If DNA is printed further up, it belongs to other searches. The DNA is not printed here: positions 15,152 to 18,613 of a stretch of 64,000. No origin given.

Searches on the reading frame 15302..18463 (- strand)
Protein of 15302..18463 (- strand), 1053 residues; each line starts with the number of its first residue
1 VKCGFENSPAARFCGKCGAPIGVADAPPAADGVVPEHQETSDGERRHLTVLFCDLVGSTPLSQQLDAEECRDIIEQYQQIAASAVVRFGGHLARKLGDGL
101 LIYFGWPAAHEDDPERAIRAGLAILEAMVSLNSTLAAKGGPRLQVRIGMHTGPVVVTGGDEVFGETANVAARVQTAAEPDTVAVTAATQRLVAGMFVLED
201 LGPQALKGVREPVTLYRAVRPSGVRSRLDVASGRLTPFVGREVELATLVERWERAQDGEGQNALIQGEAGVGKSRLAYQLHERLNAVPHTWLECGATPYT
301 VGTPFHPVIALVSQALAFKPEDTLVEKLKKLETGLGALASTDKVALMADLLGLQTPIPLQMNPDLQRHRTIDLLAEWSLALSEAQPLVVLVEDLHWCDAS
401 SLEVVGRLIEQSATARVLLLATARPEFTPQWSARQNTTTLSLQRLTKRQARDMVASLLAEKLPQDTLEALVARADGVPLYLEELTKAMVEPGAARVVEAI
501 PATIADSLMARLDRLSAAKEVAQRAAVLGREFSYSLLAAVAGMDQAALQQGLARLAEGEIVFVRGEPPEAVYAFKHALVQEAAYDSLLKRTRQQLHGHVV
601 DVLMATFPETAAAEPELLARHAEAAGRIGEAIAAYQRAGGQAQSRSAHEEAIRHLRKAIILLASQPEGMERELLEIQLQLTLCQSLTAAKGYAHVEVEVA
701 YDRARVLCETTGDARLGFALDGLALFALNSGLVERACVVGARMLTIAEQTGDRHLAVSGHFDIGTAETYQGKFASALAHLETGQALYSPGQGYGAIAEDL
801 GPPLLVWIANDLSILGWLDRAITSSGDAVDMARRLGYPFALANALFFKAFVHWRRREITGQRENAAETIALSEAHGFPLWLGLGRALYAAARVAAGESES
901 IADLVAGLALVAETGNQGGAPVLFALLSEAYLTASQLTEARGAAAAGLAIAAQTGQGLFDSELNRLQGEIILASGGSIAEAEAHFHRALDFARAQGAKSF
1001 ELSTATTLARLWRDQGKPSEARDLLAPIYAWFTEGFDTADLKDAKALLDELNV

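Call 49: search_protein_families(library=pfam, proteins=[window:15302-18463:-], max_evalue=0.0001)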
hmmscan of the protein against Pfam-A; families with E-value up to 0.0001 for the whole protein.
window:15302-18463:- (1053 aa): 5 families
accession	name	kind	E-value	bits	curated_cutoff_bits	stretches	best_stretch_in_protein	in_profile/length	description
PF13191.12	AAA_16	-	2.3e-19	70.9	32.6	1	237-419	1-166/167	AAA ATPase domain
PF00211.25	Guanylate_cyc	-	7.8e-18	65.1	21.9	1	47-216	8-179/183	Adenylate and Guanylate cyclase catalytic domain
PF13240.11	Zn_Ribbon_1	-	2.9e-05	24.2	25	1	2-21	4-23/23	zinc-ribbon domain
PF13424.12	TPR_12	-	4.3e-05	24.1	30.1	0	976-1025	17-68/77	Tetratricopeptide repeat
PF00515.34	TPR_1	-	4.3e-05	23.6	27.8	0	759-782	3-26/34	Tetratricopeptide repeat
